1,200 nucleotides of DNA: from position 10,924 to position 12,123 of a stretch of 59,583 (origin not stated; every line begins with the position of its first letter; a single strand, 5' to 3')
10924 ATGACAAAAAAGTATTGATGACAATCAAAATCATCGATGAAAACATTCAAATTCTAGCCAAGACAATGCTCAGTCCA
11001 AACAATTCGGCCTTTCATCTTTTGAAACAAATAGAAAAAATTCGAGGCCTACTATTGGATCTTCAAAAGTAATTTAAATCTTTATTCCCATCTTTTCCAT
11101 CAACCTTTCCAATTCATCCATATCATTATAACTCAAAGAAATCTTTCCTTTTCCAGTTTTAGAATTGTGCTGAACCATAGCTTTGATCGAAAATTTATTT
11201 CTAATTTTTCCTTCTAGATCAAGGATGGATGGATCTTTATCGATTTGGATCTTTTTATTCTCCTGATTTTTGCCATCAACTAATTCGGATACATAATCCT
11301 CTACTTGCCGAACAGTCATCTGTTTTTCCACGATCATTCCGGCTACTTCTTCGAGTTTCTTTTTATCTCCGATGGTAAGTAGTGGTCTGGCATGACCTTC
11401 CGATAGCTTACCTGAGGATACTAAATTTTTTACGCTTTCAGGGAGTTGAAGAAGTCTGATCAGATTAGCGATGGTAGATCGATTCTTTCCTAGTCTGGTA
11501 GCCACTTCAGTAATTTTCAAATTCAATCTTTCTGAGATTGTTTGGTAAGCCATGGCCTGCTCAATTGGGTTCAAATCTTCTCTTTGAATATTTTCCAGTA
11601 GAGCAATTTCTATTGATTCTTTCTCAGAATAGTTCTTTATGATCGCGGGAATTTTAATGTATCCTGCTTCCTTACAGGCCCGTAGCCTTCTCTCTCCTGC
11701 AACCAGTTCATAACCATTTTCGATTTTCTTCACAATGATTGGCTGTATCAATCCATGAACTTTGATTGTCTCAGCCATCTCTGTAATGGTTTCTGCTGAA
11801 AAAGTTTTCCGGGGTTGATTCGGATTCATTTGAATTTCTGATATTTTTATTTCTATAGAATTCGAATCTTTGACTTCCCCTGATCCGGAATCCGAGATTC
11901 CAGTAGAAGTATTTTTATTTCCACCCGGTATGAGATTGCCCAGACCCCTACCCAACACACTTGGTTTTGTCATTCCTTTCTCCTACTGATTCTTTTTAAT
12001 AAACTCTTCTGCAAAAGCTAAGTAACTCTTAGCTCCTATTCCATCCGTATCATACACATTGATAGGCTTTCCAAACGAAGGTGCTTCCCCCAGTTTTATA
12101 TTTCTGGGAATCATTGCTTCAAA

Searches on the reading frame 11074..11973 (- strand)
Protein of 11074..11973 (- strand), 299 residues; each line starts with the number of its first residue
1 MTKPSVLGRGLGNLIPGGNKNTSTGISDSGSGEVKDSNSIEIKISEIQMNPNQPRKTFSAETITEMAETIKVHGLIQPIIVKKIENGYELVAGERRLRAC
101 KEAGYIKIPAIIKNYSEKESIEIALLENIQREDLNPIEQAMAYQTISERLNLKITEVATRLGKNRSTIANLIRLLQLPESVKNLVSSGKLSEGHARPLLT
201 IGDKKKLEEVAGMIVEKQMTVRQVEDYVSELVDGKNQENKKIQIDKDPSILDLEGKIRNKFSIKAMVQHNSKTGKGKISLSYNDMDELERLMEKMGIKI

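Call 9: search_protein_families(library=pfam, proteins=[window:11074-11973:-])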
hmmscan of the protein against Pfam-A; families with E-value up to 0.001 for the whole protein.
window:11074-11973:- (299 aa): 5 families
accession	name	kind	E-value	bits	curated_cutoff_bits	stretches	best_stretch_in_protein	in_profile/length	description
PF17762.8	HTH_ParB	-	2.8e-35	121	22.6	1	132-231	1-100/102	ParB HTH domain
PF02195.25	ParB_N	-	2.9e-32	111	26.3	1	41-130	5-95/95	ParB N-terminal domain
PF23552.2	ParB_C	-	7.5e-10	38.5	23.8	1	246-295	1-49/50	ParB dimerisation domain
PF23433.1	DUF7119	-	2.8e-05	24.4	30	1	167-239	63-134/141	Family of unknown function (DUF7119)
PF08535.16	KorB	-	9.3e-05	22.8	22.3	1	151-188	3-40/89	KorB domain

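Call 11: find_related_loci(query=window:11074-11973:-, collection=genome_contigs, flank=10000)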
Query window:11074-11973:- (299 aa) in genome_contigs; peptide patterns used: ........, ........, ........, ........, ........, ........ (x = any residue, [..] = any of these).
93 stretches matched a pattern; 1 encode a relative of the query (tblastn E <= 1e-3); 1 distinct loci.
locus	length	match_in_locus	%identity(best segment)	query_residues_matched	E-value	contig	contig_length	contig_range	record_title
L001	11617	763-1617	42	3-291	8e-66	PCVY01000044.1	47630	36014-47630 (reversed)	MAG: Candidatus Omnitrophica bacterium CG11_big_fil_rev_8_21_14_0_20_45_26 CG11_8_21_14_0.20_scaffold_320_c, whole genom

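Call 12: find_encoding_contigs(protein=window:11074-11973:-, flank=10000, max_places=6)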
Protein window:11074-11973:- (299 aa): 9 contigs read that carry it; 6 places shown.
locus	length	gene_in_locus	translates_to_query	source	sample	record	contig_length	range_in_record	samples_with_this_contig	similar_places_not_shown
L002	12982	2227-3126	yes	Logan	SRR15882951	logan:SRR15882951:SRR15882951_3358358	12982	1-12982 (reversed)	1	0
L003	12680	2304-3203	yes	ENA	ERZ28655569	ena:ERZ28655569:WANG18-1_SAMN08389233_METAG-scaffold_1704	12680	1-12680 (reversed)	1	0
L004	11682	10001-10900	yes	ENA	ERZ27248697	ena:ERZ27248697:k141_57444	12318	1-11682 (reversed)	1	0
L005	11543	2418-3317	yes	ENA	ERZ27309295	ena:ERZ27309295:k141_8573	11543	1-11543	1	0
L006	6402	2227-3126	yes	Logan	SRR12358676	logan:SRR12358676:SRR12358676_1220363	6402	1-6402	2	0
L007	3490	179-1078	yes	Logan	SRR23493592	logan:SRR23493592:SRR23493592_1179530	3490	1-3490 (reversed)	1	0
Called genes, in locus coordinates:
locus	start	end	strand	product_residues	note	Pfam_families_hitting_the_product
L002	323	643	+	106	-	-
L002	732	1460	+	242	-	PF02527:GidB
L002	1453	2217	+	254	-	PF00142:Fer4_NifH, PF01656:CbiA, PF02374:ArsA_ATPase, PF06564:CBP_BcsQ, PF09140:MipZ, PF10609:ParA, PF13614:AAA_31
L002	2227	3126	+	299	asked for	PF02195:ParB_N, PF17762:HTH_ParB, PF23552:ParB_C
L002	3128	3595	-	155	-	PF03885:DUF327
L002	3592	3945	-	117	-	PF04519:Bactofilin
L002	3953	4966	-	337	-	PF01551:Peptidase_M23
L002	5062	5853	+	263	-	-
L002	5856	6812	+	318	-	PF01565:FAD_binding_4, PF02873:MurB_C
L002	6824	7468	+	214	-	PF11810:DUF3332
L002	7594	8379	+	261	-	-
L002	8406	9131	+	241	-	PF00300:His_Phos_1 (weak)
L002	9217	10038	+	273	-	PF01678:DAP_epimerase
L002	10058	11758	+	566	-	PF02366:PMT, PF13231:PMT_2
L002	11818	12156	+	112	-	-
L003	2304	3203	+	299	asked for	PF02195:ParB_N, PF17762:HTH_ParB, PF23552:ParB_C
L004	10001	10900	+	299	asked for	PF02195:ParB_N, PF17762:HTH_ParB, PF23552:ParB_C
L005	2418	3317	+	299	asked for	PF02195:ParB_N, PF17762:HTH_ParB, PF23552:ParB_C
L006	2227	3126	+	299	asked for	PF02195:ParB_N, PF17762:HTH_ParB, PF23552:ParB_C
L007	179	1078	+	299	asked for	PF02195:ParB_N, PF17762:HTH_ParB, PF23552:ParB_C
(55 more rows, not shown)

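Call 13: find_homologous_proteins(query=window:11074-11973:-)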
Query window:11074-11973:- (299 aa): 7995 proteins with E <= 0.001 among 8000 candidates; the best 120 are listed.
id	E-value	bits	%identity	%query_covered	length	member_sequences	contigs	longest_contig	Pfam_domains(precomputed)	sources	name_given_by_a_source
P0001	2.5e-129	449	100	73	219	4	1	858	PF23433.2,PF17762.9,PF23552.3,PF02195.27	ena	-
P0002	6.9e-123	428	69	99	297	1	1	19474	PF23433.2,PF17762.9,PF23552.3,PF02195.27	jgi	jgi:ParB family transcriptional regulator, chromosome partitioning protein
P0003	9.7e-121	421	66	100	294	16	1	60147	PF23433.2,PF17762.9,PF23552.3,PF02195.27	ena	-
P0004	1.7e-119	417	67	100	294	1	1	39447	PF23433.2,PF17762.9,PF23552.3,PF02195.27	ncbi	-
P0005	4.4e-119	415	68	100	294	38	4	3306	PF23433.2,PF17762.9,PF08535.16,PF23552.3,PF02195.27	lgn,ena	-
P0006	8.1e-119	414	68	100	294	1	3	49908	PF23433.2,PF17762.9,PF08535.16,PF23552.3,PF02195.27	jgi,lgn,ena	jgi:ParB family chromosome partitioning protein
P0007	2.6e-118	413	66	100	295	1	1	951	PF17762.9,PF23552.3,PF02195.27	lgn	-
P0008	3.1e-118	412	68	99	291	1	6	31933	PF23433.2,PF17762.9,PF23552.3,PF02195.27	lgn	-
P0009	4.3e-118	412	67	100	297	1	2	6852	PF17762.9,PF23552.3,PF02195.27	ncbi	-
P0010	2.5e-117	409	67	99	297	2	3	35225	PF17762.9,PF23552.3,PF02195.27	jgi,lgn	jgi:ParB family chromosome partitioning protein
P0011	3.6e-117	409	67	100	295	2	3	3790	PF17762.9,PF23552.3,PF02195.27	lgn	-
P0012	7.9e-117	408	65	100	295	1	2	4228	PF17762.9,PF23552.3,PF02195.27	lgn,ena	-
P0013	2.3e-116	406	66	92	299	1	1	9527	PF17762.9,PF23552.3,PF02195.27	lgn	-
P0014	3.7e-116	406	65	93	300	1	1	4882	PF17762.9,PF23552.3,PF02195.27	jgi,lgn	jgi:ParB family transcriptional regulator, chromosome partitioning protein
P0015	4.9e-116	405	65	99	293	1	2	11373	PF17762.9,PF23552.3,PF02195.27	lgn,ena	-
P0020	3.2e-113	396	65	99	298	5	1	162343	PF17762.9,PF08535.16,PF23552.3,PF02195.27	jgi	-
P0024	6.0e-108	379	62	99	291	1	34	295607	PF17762.9,PF08535.16,PF23552.3,PF02195.27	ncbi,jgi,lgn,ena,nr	ncbi:MAG TPA: ParB/RepB/Spo0J family partition protein [Leptospiraceae bacterium]|nr:ParB/RepB/Spo0J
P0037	8.9e-102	358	59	100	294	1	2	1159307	PF17762.9,PF23552.3,PF02195.27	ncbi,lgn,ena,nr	ncbi:MAG: ParB/RepB/Spo0J family partition protein [Leptospiraceae bacterium]|nr:ParB/RepB/Spo0J fam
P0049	1.4e-98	348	56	99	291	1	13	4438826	PF17762.9,PF23552.3,PF02195.27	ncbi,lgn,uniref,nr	ncbi:ParB/RepB/Spo0J family partition protein [Leptospira noguchii]|uniref:ParB-like protein n=3 Tax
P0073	8.1e-92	326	55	100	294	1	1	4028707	PF17762.9,PF23552.3,PF02195.27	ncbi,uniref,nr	ncbi:ParB/RepB/Spo0J family partition protein [Leptospira sp. GIMC2001]|uniref:ParB/RepB/Spo0J famil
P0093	1.1e-82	296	51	97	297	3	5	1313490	PF17762.9,PF23552.3,PF02195.27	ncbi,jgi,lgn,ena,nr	ncbi:MAG: ParB/RepB/Spo0J family partition protein [Leptospira sp.]|nr:ParB/RepB/Spo0J family partit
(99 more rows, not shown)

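Call 19: find_encoding_contigs(protein=P0003, flank=10000, max_places=1)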
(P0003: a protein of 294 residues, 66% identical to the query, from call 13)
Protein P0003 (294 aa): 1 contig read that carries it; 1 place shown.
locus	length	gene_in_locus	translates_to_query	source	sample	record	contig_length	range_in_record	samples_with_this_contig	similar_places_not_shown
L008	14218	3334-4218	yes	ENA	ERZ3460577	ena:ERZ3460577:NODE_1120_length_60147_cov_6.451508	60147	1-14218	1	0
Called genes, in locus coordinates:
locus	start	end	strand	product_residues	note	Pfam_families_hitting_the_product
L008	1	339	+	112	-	?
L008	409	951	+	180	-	PF05685:Uma2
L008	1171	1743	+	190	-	-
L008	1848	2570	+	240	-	PF02527:GidB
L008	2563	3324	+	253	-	PF00142:Fer4_NifH, PF01656:CbiA, PF02374:ArsA_ATPase (weak), PF06564:CBP_BcsQ, PF09140:MipZ, PF10609:ParA, PF13614:AAA_31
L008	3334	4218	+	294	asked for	PF02195:ParB_N, PF17762:HTH_ParB, PF23433:DUF7119 (weak), PF23552:ParB_C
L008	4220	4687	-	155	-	PF03885:DUF327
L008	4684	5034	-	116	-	PF04519:Bactofilin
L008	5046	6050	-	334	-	PF01551:Peptidase_M23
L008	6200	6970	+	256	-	-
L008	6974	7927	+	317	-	PF01565:FAD_binding_4, PF02873:MurB_C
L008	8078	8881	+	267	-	-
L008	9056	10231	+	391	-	PF02771:Acyl-CoA_dh_N, PF02770:Acyl-CoA_dh_M, PF00441:Acyl-CoA_dh_1, PF08028:Acyl-CoA_dh_2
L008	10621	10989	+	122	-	PF01636:APH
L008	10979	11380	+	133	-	PF19802:DUF6285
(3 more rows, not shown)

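Call 20: find_encoding_contigs(protein=P0020, flank=10000, max_places=1)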
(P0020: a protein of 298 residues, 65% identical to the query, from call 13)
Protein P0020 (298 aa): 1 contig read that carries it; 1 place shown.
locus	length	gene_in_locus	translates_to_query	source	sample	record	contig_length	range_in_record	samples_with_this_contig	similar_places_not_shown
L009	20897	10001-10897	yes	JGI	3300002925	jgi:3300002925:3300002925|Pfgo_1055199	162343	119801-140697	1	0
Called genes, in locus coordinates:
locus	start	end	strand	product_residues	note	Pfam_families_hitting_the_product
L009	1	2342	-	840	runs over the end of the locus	PF07695:7TMR-DISM_7TM, PF07228:SpoIIE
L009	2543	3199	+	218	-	-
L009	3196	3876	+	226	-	PF26621:DUF8198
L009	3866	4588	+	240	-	PF13677:MotB_plug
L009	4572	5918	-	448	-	PF01593:Amino_oxidase, PF13450:NAD_binding_8, PF01593:Amino_oxidase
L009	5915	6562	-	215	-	PF12838:Fer4_7 (faint), PF25160:LdpA_Fe-S-bd (weak), PF14697:Fer4_21 (faint), PF00037:Fer4 (weak), PF12797:Fer4_2 (faint), PF12837:Fer4_6 (weak), PF13237:Fer4_10 (weak), PF13187:Fer4_9 (weak), +2 more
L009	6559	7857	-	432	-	PF00275:EPSP_synthase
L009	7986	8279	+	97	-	-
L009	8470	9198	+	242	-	PF02527:GidB, PF13847:Methyltransf_31 (faint)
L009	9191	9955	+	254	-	PF00142:Fer4_NifH, PF01656:CbiA, PF02374:ArsA_ATPase (weak), PF06564:CBP_BcsQ, PF09140:MipZ, PF10609:ParA, PF13614:AAA_31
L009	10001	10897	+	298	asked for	PF02195:ParB_N, PF17762:HTH_ParB, PF08535:KorB (faint), PF23552:ParB_C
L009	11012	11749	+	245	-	PF02146:SIR2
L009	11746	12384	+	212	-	-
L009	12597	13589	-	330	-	PF03328:HpcH_HpaI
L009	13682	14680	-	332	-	PF01180:DHO_dh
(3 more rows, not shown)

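Call 21: find_encoding_contigs(protein=P0024, flank=10000, max_places=1)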
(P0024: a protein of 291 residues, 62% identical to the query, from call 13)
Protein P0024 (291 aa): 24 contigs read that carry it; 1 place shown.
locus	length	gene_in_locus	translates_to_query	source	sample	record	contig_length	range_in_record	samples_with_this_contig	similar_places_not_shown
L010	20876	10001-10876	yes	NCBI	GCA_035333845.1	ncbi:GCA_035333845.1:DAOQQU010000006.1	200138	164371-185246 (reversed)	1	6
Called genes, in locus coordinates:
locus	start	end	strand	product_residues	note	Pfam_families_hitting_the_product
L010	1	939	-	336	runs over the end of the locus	PF00528:BPD_transp_1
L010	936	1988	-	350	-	PF00534:Glycos_transf_1, PF13692:Glyco_trans_1_4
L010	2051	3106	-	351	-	PF20706:GT4-conflict (weak), PF00534:Glycos_transf_1, PF13692:Glyco_trans_1_4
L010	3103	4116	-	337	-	-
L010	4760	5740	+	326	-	-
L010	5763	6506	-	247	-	-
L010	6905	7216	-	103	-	-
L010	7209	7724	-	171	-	PF04542:Sigma70_r2, PF08281:Sigma70_r4_2, PF00196:GerE (faint)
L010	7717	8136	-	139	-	PF16231:DUF4890 (weak), PF07813:LTXXQ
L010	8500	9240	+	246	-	PF02527:GidB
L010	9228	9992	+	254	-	PF00142:Fer4_NifH (weak), PF01656:CbiA, PF02374:ArsA_ATPase (weak), PF06564:CBP_BcsQ, PF07015:VirC1 (weak), PF09140:MipZ, PF10609:ParA, PF13614:AAA_31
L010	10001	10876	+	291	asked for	PF02195:ParB_N, PF17762:HTH_ParB, PF08535:KorB (faint), PF23552:ParB_C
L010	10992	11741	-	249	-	-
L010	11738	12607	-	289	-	PF02517:Rce1-like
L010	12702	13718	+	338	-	PF14326:DUF4384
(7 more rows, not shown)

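Call 22: find_encoding_contigs(protein=P0037, flank=10000, max_places=1)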
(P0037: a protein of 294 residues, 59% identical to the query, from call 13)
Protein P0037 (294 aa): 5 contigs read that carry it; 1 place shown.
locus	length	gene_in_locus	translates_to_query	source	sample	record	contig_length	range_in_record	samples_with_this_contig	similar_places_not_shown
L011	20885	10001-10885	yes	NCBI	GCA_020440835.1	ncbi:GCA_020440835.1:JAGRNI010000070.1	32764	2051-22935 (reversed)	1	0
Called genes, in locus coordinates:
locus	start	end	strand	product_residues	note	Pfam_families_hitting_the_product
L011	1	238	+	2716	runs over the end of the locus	PF26549:Tricorn_N (faint), PF07676:PD40 (weak), PF26550:Tricorn_2nd (weak), PF07676:PD40 (weak), PF26550:Tricorn_2nd, PF07719:TPR_2 (faint), PF13424:TPR_12 (faint)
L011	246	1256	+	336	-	PF01073:3Beta_HSD, PF01370:Epimerase, PF02719:Polysacc_synt_2, PF04321:RmlD_sub_bind, PF07993:NAD_binding_4, PF16363:GDP_Man_Dehyd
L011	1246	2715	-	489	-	PF04389:Peptidase_M28 (weak), PF01546:Peptidase_M20, PF07687:M20_dimer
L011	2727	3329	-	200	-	PF05128:DUF697, PF09851:SHOCT (weak)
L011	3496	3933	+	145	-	PF00293:NUDIX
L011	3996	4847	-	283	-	PF00534:Glycos_transf_1, PF13692:Glyco_trans_1_4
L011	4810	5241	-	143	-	-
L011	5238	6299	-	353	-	PF20706:GT4-conflict (weak), PF00534:Glycos_transf_1, PF13692:Glyco_trans_1_4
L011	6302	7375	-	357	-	PF00534:Glycos_transf_1, PF13692:Glyco_trans_1_4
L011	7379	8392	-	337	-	-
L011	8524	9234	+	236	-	PF02527:GidB, PF13847:Methyltransf_31 (weak)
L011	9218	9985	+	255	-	PF00142:Fer4_NifH (weak), PF01656:CbiA, PF02374:ArsA_ATPase, PF06564:CBP_BcsQ, PF09140:MipZ, PF10609:ParA, PF13614:AAA_31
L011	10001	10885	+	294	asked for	PF02195:ParB_N, PF17762:HTH_ParB, PF23552:ParB_C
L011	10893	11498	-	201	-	-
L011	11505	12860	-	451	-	PF13175:AAA_15, PF13304:AAA_21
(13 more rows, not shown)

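Call 23: find_encoding_contigs(protein=P0049, flank=10000, max_places=1)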
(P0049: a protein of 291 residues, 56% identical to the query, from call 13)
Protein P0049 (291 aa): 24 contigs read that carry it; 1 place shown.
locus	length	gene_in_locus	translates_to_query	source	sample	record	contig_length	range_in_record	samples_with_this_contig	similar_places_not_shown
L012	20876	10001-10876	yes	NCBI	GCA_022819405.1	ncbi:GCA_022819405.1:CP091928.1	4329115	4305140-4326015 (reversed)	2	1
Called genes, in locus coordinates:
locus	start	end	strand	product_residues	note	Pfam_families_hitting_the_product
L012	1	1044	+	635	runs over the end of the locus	PF01134:GIDA, PF21680:GIDA_C_1st, PF13932:SAM_GIDA_C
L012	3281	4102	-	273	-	-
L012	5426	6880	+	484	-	PF01546:Peptidase_M20, PF07687:M20_dimer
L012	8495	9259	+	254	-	PF02527:GidB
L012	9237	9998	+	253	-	PF00142:Fer4_NifH (weak), PF01656:CbiA, PF02374:ArsA_ATPase, PF06564:CBP_BcsQ, PF09140:MipZ, PF10609:ParA, PF13614:AAA_31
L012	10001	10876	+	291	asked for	PF02195:ParB_N, PF17762:HTH_ParB, PF23552:ParB_C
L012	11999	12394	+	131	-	-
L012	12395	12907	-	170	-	PF03885:DUF327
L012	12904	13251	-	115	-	PF04519:Bactofilin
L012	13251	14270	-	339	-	PF01551:Peptidase_M23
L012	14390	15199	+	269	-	PF01026:TatD_DNase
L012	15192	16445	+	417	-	PF02403:Seryl_tRNA_N, PF00587:tRNA-synt_2b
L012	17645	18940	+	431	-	PF07676:PD40, PF05359:DUF748 (faint), PF00691:OmpA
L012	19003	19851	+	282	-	PF00497:SBP_bac_3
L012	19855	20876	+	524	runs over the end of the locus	-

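Call 24: find_encoding_contigs(protein=P0073, flank=10000, max_places=1)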
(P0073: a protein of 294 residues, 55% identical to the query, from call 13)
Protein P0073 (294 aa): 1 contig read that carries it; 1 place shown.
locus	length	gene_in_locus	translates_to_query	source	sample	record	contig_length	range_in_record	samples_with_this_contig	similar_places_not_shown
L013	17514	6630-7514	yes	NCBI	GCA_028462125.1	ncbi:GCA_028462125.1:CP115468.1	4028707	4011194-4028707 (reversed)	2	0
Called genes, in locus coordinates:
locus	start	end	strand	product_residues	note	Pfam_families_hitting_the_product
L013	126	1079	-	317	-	PF13177:DNA_pol3_delta2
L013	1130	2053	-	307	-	PF01063:Aminotran_4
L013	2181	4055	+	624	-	PF01134:GIDA, PF12831:FAD_oxidored (faint), PF21680:GIDA_C_1st, PF13932:SAM_GIDA_C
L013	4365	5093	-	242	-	-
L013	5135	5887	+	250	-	PF02527:GidB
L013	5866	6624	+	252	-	PF00142:Fer4_NifH, PF01656:CbiA, PF02374:ArsA_ATPase, PF06564:CBP_BcsQ, PF09140:MipZ, PF10609:ParA, PF13614:AAA_31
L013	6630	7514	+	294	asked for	PF02195:ParB_N, PF17762:HTH_ParB, PF23552:ParB_C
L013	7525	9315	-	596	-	PF00664:ABC_membrane, PF00005:ABC_tran, PF02463:SMC_N (faint), PF13304:AAA_21 (faint)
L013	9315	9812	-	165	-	PF03885:DUF327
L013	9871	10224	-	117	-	PF04519:Bactofilin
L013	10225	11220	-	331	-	PF01551:Peptidase_M23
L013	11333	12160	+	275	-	PF01026:TatD_DNase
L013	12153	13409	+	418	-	PF02403:Seryl_tRNA_N, PF00587:tRNA-synt_2b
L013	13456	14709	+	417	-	PF07676:PD40, PF00691:OmpA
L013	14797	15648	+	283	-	PF00497:SBP_bac_3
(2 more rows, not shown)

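Call 25: find_encoding_contigs(protein=P0093, flank=10000, max_places=1)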
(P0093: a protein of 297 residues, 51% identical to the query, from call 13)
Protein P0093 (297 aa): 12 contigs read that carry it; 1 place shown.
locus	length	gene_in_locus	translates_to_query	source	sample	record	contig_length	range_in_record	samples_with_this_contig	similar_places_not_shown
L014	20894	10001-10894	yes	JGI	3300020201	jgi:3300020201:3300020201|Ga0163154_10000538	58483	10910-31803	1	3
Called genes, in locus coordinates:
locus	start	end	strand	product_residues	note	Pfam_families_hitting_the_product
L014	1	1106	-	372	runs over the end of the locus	PF00712:DNA_pol3_beta, PF02767:DNA_pol3_beta_2, PF02768:DNA_pol3_beta_3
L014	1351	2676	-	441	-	PF01637:ATPase_2 (faint), PF11638:DnaA_N, PF01695:IstB_IS21 (weak), PF03969:AFG1_ATPase (faint), PF00308:Bac_DnaA, PF00004:AAA (weak), PF08299:Bac_DnaA_C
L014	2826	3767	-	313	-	PF13177:DNA_pol3_delta2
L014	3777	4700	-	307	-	PF01063:Aminotran_4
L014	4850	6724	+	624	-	PF01134:GIDA, PF21680:GIDA_C_1st, PF13932:SAM_GIDA_C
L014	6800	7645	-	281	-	PF00149:Metallophos, PF12850:Metallophos_2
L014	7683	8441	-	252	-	-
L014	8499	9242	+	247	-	PF02527:GidB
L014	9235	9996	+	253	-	PF00142:Fer4_NifH, PF01656:CbiA, PF02374:ArsA_ATPase (weak), PF06564:CBP_BcsQ, PF09140:MipZ, PF10609:ParA, PF13614:AAA_31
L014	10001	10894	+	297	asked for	PF02195:ParB_N, PF17762:HTH_ParB, PF23552:ParB_C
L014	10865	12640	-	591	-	PF00664:ABC_membrane, PF00005:ABC_tran, PF02463:SMC_N (weak)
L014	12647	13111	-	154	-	PF03885:DUF327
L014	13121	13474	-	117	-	PF04519:Bactofilin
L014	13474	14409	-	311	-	PF01551:Peptidase_M23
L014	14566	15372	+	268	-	PF01026:TatD_DNase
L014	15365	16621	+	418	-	PF02403:Seryl_tRNA_N, PF00587:tRNA-synt_2b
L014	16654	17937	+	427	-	PF07676:PD40 (weak), PF00691:OmpA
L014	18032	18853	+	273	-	PF00497:SBP_bac_3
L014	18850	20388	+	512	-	-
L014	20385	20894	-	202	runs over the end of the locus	PF21176:RecR_HhH, PF02132:RecR_ZnF (weak), PF01751:Toprim, PF13662:Toprim_4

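Call 26: find_encoding_contigs(protein=P0006, flank=10000, max_places=1)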
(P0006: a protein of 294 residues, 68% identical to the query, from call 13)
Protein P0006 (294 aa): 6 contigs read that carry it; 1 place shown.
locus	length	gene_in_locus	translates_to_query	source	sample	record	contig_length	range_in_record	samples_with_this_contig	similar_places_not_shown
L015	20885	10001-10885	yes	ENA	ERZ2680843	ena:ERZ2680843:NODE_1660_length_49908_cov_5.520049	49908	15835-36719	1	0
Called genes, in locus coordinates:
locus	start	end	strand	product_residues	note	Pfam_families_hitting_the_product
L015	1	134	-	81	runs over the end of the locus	PF04014:MazE_antitoxin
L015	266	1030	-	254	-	PF23023:Anti-Pycsar_Apyc1 (weak), PF00753:Lactamase_B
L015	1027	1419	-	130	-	PF12680:SnoaL_2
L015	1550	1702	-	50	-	-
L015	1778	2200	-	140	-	PF12680:SnoaL_2 (weak)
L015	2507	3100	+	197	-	PF00440:TetR_N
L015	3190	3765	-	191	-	PF05685:Uma2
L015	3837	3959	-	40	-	PF04255:DUF433 (weak)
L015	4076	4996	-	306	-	PF00106:adh_short, PF08659:KR, PF13561:adh_short_C2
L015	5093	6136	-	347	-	PF11288:DUF3089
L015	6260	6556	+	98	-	PF05685:Uma2 (weak)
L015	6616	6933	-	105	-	-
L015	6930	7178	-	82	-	-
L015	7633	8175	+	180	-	PF05685:Uma2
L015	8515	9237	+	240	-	PF02527:GidB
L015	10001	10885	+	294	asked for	PF08535:KorB (faint), PF02195:ParB_N, PF17762:HTH_ParB, PF23433:DUF7119 (weak), PF23552:ParB_C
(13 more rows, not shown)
